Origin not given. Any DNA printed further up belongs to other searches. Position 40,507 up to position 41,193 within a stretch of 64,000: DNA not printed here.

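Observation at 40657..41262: Orphan MazF-fold toxin preceded by promoter - structured RNA - terminator (type III-like layout) instead of a protein antitoxin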

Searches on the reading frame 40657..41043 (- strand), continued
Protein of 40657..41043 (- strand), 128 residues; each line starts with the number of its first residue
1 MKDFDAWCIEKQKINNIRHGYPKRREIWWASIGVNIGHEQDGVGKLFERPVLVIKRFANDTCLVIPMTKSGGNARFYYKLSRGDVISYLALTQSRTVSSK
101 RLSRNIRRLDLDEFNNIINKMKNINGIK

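Call 48: find_encoding_contigs(protein=P0021, flank=3000, max_places=2)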
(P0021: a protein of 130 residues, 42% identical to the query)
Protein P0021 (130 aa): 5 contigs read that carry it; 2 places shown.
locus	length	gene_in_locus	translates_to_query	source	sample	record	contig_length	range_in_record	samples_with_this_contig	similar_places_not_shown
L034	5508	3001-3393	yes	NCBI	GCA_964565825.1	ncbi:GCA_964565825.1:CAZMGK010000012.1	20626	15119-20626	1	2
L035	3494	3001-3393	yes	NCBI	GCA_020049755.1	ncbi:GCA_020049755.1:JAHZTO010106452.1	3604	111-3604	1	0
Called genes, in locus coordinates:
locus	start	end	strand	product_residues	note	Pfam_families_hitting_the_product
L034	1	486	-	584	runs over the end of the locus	PF07973:tRNA_SAD (weak), PF00587:tRNA-synt_2b, PF03129:HGTP_anticodon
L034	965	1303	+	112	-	PF01541:GIY-YIG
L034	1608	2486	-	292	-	-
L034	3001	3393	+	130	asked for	PF02452:PemK_toxin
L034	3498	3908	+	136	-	PF00293:NUDIX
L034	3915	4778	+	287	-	PF03462:PCRF, PF00472:RF-1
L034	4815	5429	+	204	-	-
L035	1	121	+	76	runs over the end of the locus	?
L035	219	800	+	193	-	PF00254:FKBP_C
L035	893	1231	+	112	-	PF01541:GIY-YIG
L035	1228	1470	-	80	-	-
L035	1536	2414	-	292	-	-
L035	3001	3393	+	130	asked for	PF02452:PemK_toxin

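Call 57: predict_structure(alignment_id=A4)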
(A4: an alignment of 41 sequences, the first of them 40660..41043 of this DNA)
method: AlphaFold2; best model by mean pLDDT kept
length: 128 residues; sequences in the alignment: 41
mean_pLDDT: 81.2   pTM: 0.76
mean pLDDT of the five models: 81.2, 72.4, 70.8, 66.3, 61.1
residues with pLDDT >= 90: 54; 70-90: 49; 50-70: 13; < 50: 12
segments of 3 or more residues with pLDDT < 50: 1-3, 36-43
pLDDT, mean of each block of 10 residues (from residue 1): 55 74 92 55 63 92 91 85 88 90 91 94 86
secondary structure, 60 per line:
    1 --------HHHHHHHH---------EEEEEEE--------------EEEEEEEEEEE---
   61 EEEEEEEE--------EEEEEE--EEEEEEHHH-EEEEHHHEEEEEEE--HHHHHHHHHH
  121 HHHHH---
elements in order: H9-16 E26-32 E47-57 E61-68 E77-82 E85-90 E95-98 E102-108 H111-125

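Call 59: search_protein_representatives(alignment_id=A4)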
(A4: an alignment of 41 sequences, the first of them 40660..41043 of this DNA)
Query: 41 sequences, 128 profile positions. Proteins with E-value up to 0.001 (for the whole library): 3960; up to 1e-10: 2025; up to 1e-30: 568. The best 150 are listed.
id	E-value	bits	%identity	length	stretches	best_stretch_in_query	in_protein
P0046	1.8e-50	186.4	-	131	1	1-126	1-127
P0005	2.8e-48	179.3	-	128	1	1-126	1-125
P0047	1.6e-46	173.6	-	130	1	2-124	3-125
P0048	1.5e-45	170.4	-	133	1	2-126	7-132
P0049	9.6e-45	167.8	-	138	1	1-126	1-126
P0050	3.1e-44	166.2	-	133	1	2-127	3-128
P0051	5.4e-44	165.4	-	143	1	1-126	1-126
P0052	8.5e-44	164.8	-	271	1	2-125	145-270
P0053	1.1e-43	164.5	-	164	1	1-126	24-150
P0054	1.7e-43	163.8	-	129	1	2-126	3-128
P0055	3.7e-43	162.7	-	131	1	2-126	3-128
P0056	4.3e-43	162.5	-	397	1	2-126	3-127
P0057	6.2e-43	162.0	-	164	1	2-124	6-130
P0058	1.0e-42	161.3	-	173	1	4-125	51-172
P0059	1.7e-42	160.6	-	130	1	2-125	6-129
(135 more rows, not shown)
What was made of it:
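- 40657..41043 (-): MazF-fold endoribonuclease toxin, 128 aa, of the PemK subfamily with an N-terminal MKDFDxW extension. A family profile finds 3960 representatives at E<=1e-3 (call 59).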

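Call 60: search_dna_similar(query=window:40660-41043:-, collection=plasmids, mode=protein, max_evalue=0.001, max_rows=30)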
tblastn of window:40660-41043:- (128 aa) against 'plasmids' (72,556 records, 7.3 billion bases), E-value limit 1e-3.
Records with a match: 44; places in all: 44; records where one place covers at least 80% of the query: 6.
Best place of each record, by identity: <60% 44.
By first word of the organism name: Campylobacter 36; Helicobacter 6; Nitratiruptor 2.
By predicted mobility (MOB-suite, as given by PLSDB): non-mobilizable 27; conjugative 16; mobilizable 1.
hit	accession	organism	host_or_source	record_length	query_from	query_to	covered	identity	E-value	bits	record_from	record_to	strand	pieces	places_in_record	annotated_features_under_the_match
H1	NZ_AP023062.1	Nitratiruptor sp. YY08-14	-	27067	4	114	87%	37.4%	1e-14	76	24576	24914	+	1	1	type II toxin-antitoxin system PemK/MazF family toxin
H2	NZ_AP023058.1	Nitratiruptor sp. YY08-10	-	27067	4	114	87%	37.4%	1e-14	76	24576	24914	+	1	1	type II toxin-antitoxin system PemK/MazF family toxin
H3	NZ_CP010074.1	Campylobacter jejuni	Homo sapiens,stool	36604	4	111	84%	34.2%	3e-9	61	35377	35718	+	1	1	type II toxin-antitoxin system PemK/MazF family toxin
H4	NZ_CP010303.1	Campylobacter jejuni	Homo sapiens,stool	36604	4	111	84%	34.2%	3e-9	61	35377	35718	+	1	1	type II toxin-antitoxin system PemK/MazF family toxin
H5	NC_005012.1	Campylobacter jejuni subsp. jejuni 81-176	-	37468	4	111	84%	34.2%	3e-9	61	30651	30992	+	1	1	type II toxin-antitoxin system PemK/MazF family toxin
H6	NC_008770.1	Campylobacter jejuni subsp. jejuni 81-176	-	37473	4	111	84%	34.2%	3e-9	61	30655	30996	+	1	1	type II toxin-antitoxin system PemK/MazF family toxin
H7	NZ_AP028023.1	Helicobacter sp. NHP21005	Felis catus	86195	4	101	77%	32.7%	1e-5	50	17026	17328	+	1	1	type II toxin-antitoxin system PemK/MazF family toxin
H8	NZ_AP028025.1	Helicobacter sp. NHP21005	Felis catus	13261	4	101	77%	32.7%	2e-5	50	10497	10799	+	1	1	type II toxin-antitoxin system PemK/MazF family toxin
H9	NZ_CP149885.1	Campylobacter coli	Chicken,cell culture,liver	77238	25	114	70%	32.3%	3e-7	55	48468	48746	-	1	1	type II toxin-antitoxin system PemK/MazF family toxin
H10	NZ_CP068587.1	Campylobacter coli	culture,anal swab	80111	25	114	70%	32.3%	3e-7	55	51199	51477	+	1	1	type II toxin-antitoxin system PemK/MazF family toxin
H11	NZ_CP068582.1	Campylobacter coli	culture,anal swab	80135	25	114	70%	32.3%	3e-7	55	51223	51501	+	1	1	type II toxin-antitoxin system PemK/MazF family toxin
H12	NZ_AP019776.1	Helicobacter suis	-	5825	4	68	51%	38.5%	4e-5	49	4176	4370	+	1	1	type II toxin-antitoxin system PemK/MazF family toxin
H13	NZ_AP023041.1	Helicobacter suis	Homo sapiens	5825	4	68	51%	38.5%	4e-5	49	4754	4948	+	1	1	type II toxin-antitoxin system PemK/MazF family toxin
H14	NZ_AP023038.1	Helicobacter suis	Sus scrofa domesticus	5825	4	68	51%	38.5%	4e-5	49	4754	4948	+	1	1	type II toxin-antitoxin system PemK/MazF family toxin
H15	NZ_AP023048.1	Helicobacter suis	Homo sapiens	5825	4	68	51%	38.5%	4e-5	49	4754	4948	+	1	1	type II toxin-antitoxin system PemK/MazF family toxin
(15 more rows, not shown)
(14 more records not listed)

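Call 61: search_dna_similar(query=window:40660-41043:-, collection=phages, mode=protein, max_evalue=0.001, max_rows=30)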
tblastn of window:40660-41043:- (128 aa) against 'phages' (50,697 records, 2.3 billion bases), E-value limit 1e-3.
Records with a match: 7; places in all: 7; records where one place covers at least 80% of the query: 7.
Best place of each record, by identity: <60% 7.
By first word of the organism name: Campylobacter 7.
By host as written in the record: Campylobacter jejuni subsp. jejuni 00-2425 1; Campylobacter jejuni subsp. jejuni 00-6200 1; Campylobacter jejuni subsp. jejuni 00-1597 1; Campylobacter jejuni subsp. jejuni 01-1512 1; Campylobacter jejuni subsp. jejuni 00-0949 1; Campylobacter jejuni L26 1; Campylobacter jejuni 1.
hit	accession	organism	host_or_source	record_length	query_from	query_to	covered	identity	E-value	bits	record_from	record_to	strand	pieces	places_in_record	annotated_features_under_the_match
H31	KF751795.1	Campylobacter phage CJIE4-3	Campylobacter jejuni subsp. jejuni ...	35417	4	112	85%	30.8%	1e-3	43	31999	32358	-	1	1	toxin MazF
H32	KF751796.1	Campylobacter phage CJIE4-4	Campylobacter jejuni subsp. jejuni ...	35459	4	112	85%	30.8%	1e-3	43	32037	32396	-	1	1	toxin MazF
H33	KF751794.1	Campylobacter phage CJIE4-2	Campylobacter jejuni subsp. jejuni ...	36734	4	112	85%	30.8%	1e-3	43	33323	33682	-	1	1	toxin MazF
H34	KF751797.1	Campylobacter phage CJIE4-5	Campylobacter jejuni subsp. jejuni ...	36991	4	112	85%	30.8%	1e-3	43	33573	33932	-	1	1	toxin MazF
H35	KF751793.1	Campylobacter phage CJIE4-1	Campylobacter jejuni subsp. jejuni ...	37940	4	112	85%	30.8%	1e-3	43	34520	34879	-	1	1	toxin MazF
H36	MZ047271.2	Campylobacter phage PC10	Campylobacter jejuni L26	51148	4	112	85%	30.8%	1e-3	43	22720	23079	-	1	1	PemK-like protein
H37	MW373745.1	Campylobacter phage CJLB-13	Campylobacter jejuni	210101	4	112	85%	30.8%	1e-3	43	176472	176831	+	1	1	record has no annotation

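Call 63: get_annotated_region(hit=H5, flank=1500)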
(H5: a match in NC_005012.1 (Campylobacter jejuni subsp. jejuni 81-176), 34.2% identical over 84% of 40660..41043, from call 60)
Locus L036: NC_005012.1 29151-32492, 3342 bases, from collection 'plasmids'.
description: Campylobacter jejuni subsp. jejuni 81-176 plasmid pVir, complete sequence
organism: Campylobacter jejuni subsp. jejuni 81-176 (NCBI taxid 354242)
taxonomy: Bacteria; Campylobacterota; Epsilonproteobacteria; Campylobacterales; Campylobacteraceae; Campylobacter; Campylobacter jejuni; Campylobacter jejuni subsp. jejuni 81-176
host: -; source: -; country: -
typing (MOB-suite, as given by PLSDB): conjugative; replicon rep_cluster_1502; relaxase MOBP; mating-pair formation MPF_T
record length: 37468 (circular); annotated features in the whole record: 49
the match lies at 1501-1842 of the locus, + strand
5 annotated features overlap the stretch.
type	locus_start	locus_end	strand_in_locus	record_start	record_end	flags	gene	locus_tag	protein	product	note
CDS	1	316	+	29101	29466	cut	-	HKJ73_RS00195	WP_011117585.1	hypothetical protein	-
CDS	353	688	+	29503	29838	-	-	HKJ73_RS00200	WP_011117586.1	hypothetical protein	-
CDS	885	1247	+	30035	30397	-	-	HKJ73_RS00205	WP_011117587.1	hypothetical protein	-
CDS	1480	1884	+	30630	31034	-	-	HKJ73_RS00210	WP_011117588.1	type II toxin-antitoxin system PemK/MazF family toxin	-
CDS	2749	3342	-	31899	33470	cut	-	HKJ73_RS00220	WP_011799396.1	relaxase/mobilization nuclease domain-containing protein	-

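Call 64: get_annotated_region(hit=H1, flank=1500)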
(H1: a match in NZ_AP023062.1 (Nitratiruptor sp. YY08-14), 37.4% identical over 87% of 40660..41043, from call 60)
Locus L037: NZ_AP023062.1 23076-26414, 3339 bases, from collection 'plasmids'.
description: Nitratiruptor sp. YY08-14 plasmid pNitYY0814_PLS, complete sequence
organism: Nitratiruptor sp. YY08-14 (NCBI taxid 2724899)
taxonomy: Bacteria; Campylobacterota; Epsilonproteobacteria; Nautiliales; Nitratiruptoraceae; Nitratiruptor; Nitratiruptor sp. YY08-14
host: -; source: -; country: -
typing (MOB-suite, as given by PLSDB): non-mobilizable
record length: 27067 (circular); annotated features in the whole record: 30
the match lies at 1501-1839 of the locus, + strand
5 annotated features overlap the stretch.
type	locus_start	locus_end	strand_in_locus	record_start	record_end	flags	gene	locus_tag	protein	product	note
CDS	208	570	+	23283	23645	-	-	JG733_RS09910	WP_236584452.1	hypothetical protein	-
CDS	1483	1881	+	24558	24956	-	-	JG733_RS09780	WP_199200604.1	type II toxin-antitoxin system PemK/MazF family toxin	-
CDS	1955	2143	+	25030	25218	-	-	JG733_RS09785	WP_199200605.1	hypothetical protein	-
CDS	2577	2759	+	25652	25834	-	-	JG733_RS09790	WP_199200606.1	hypothetical protein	-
CDS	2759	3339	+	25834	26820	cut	-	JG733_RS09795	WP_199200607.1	replication initiation protein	GO:0006270 - DNA replication initiation [Evidence IEA]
